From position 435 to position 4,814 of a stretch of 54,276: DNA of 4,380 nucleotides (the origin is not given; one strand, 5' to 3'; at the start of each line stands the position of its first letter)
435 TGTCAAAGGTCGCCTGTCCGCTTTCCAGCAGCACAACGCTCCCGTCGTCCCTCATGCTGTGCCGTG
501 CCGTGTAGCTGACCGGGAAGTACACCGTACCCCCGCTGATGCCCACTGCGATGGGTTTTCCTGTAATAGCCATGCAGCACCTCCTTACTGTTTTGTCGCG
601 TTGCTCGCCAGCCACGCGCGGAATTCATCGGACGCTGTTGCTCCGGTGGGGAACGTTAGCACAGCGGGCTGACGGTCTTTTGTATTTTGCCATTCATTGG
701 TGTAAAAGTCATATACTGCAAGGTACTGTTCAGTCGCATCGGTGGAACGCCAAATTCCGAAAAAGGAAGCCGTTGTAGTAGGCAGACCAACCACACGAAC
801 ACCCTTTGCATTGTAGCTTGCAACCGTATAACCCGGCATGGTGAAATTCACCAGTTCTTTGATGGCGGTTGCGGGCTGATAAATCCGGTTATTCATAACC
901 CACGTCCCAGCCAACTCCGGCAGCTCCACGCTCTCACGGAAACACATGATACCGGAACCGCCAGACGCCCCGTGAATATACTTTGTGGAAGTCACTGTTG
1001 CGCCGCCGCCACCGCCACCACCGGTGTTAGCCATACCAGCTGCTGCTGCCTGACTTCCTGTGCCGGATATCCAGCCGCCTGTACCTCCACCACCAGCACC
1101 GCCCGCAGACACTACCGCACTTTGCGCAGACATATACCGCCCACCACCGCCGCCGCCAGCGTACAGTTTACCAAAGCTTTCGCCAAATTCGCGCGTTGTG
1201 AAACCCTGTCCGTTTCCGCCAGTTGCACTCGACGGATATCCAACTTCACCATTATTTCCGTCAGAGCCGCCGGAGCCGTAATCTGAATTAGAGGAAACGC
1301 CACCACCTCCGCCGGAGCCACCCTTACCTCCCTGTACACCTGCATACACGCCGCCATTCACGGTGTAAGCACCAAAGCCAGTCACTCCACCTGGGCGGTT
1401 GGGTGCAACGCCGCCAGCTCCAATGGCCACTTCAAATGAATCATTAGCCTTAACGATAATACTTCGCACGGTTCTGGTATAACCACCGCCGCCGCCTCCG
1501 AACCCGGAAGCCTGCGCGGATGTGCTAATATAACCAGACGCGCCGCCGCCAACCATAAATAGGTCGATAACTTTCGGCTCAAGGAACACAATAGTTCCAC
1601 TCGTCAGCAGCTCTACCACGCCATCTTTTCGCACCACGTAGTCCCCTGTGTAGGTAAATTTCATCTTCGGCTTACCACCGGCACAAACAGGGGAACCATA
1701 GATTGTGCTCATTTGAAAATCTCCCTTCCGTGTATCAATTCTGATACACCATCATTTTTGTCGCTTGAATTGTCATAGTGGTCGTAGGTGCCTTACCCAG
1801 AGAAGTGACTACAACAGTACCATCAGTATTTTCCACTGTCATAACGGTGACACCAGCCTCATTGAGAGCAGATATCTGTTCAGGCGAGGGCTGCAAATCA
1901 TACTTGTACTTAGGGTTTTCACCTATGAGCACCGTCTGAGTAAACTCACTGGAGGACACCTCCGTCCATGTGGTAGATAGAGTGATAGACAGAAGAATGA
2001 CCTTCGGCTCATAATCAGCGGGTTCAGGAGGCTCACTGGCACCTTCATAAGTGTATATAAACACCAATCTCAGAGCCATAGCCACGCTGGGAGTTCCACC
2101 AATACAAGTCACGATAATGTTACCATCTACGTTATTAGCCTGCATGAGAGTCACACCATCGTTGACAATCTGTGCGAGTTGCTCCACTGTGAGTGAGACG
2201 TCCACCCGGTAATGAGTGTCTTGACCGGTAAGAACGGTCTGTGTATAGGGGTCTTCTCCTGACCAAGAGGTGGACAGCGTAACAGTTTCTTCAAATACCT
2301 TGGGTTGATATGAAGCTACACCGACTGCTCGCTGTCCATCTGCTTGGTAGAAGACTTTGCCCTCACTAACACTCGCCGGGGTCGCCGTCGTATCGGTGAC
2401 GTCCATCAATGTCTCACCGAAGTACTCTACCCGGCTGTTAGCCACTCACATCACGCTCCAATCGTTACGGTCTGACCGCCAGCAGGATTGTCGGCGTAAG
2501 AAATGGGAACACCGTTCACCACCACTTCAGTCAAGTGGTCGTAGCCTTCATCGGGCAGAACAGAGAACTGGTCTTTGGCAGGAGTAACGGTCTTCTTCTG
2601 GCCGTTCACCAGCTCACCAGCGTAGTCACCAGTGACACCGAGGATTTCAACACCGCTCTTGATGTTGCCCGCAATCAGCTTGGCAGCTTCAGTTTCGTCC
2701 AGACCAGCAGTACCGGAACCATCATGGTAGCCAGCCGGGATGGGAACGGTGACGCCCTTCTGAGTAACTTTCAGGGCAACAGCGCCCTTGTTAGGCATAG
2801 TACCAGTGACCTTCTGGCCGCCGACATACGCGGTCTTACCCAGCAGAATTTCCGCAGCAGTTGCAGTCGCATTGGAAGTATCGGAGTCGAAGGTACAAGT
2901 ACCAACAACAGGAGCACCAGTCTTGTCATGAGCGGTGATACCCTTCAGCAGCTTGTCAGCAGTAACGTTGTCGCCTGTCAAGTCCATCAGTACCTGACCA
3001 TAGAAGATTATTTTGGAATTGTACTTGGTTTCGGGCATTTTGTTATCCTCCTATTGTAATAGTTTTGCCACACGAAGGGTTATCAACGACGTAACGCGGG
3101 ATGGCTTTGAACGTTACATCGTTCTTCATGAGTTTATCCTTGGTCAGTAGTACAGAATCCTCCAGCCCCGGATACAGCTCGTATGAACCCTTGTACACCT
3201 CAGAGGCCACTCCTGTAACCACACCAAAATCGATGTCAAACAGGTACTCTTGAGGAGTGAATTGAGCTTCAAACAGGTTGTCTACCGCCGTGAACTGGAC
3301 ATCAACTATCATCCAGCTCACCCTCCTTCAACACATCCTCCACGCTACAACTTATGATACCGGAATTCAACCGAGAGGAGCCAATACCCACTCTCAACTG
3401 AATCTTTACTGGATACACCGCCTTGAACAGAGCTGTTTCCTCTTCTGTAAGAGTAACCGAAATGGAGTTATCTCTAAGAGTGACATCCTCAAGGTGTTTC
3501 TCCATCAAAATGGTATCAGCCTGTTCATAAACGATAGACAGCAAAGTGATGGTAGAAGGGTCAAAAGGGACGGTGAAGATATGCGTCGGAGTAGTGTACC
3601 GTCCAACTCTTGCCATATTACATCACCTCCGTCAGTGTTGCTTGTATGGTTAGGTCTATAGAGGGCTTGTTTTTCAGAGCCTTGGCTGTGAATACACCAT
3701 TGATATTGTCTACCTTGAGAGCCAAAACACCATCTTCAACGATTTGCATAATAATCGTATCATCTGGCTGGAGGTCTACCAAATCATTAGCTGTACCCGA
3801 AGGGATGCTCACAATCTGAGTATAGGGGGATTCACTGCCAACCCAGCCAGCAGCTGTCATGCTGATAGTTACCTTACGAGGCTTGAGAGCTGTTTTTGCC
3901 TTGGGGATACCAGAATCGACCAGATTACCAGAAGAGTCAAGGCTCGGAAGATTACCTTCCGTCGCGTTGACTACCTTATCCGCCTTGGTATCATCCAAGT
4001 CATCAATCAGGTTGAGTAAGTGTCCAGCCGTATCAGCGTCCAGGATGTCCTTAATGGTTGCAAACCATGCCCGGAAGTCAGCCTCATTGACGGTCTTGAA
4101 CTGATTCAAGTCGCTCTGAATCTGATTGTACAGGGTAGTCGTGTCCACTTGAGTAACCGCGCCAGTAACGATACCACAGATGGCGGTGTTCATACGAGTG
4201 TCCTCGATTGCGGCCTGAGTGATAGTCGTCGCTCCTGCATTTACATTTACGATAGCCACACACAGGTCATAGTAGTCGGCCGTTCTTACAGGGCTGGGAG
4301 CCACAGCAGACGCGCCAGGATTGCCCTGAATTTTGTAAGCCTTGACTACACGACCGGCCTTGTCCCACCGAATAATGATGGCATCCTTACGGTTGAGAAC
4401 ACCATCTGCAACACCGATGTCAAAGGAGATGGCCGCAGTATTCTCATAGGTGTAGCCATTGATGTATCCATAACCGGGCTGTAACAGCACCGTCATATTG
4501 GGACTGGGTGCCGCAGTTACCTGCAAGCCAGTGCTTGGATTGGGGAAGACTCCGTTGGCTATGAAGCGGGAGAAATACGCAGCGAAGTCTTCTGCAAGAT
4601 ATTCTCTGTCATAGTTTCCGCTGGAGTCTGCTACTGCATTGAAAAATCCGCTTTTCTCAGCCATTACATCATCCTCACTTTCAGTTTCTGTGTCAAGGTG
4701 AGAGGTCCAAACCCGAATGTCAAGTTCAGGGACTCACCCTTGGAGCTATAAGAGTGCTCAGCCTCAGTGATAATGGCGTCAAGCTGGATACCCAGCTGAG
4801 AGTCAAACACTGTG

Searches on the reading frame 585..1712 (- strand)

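Call 8: search_protein_families(library=phrogs, proteins=[window:585-1712:-], max_evalue=0.01)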
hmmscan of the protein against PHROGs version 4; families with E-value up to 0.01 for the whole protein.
window:585-1712:- (375 aa): 2 families
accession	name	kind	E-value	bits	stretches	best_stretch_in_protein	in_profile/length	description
phrog_2295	-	unknown function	1.1e-13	51.7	1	21-263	565-849/1183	-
phrog_863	-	tail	0.0066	16.4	1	155-333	504-673/690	tail fiber assembly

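Call 26: search_protein_families(library=pfam, proteins=[window:585-1712:-], max_evalue=0.1)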
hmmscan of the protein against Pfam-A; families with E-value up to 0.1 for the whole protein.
window:585-1712:- (375 aa): 1 family
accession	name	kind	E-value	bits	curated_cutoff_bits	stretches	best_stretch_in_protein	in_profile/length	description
PF21722.4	Gly_rich_2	-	7e-11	43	24.3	1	47-259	15-224/226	Glycine-rich domain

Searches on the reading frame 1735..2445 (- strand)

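Call 8: search_protein_families(library=phrogs, proteins=[window:1735-2445:-], max_evalue=0.01)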
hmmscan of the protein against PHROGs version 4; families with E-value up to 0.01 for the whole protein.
window:1735-2445:- (236 aa): 1 family
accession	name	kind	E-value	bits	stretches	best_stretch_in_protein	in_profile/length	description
phrog_31573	-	unknown function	8.8e-05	22.9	1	2-43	2-43/382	-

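Call 26: search_protein_families(library=pfam, proteins=[window:1735-2445:-], max_evalue=0.1)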
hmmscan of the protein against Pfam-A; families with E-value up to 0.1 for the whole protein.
window:1735-2445:- (236 aa): 1 family
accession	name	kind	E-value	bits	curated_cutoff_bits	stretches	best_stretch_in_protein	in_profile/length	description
PF07348.17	Syd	-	0.025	14.6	25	0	191-225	129-163/175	Syd protein (SUKH-2)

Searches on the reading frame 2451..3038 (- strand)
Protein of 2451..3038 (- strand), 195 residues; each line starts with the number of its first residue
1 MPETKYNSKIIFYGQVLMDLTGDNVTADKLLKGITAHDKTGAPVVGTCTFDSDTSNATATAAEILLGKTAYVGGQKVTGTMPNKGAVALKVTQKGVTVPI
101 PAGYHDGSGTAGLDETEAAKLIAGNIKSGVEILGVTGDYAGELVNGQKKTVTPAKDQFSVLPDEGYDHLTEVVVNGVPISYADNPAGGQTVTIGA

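Call 8: search_protein_families(library=phrogs, proteins=[window:2451-3038:-], max_evalue=0.01)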
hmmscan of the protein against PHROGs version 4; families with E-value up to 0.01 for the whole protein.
window:2451-3038:- (195 aa): 4 families
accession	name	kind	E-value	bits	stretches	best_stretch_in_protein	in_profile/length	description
phrog_13589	-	unknown function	3.7e-47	161.9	1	3-194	735-938/1042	-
phrog_38337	-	unknown function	5.1e-15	56.1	1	19-140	271-391/622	-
phrog_28171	-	unknown function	9.7e-07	28.8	1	46-149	266-370/476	-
phrog_31573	-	unknown function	0.0032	17.8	0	8-48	4-44/382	-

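Call 26: search_protein_families(library=pfam, proteins=[window:2451-3038:-], max_evalue=0.1)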
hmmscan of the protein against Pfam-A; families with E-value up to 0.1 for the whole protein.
window:2451-3038:- (195 aa): 0 families

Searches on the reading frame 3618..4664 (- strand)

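Call 8: search_protein_families(library=phrogs, proteins=[window:3618-4664:-], max_evalue=0.01)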
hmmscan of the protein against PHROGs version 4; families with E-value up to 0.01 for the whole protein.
window:3618-4664:- (348 aa): 10 families
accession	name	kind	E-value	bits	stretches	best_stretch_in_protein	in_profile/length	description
phrog_1220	-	head and packaging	1.8e-77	262.9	1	1-260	6-278/574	head protein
phrog_35103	-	unknown function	4.2e-56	191.5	2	14-202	8-195/916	-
phrog_27282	-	unknown function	1.1e-55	190.3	1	1-227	1-222/445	-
phrog_9534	-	head and packaging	1.2e-47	164.1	1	3-194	2-185/303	head protein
phrog_5339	-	head and packaging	6.8e-32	111.6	1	1-260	4-203/633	virion structural protein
phrog_18805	-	unknown function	3.1e-20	73.5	1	1-194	1-189/457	-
phrog_17342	-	unknown function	1.7e-12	48.3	1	31-158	25-158/326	-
phrog_13571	-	head and packaging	1.7e-10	41.7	1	31-158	21-150/356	virion structural protein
phrog_31688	-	unknown function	1.5e-05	25.3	1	225-254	186-215/294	-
phrog_3398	-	head and packaging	4.6e-05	23.9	1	36-171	40-181/359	virion structural protein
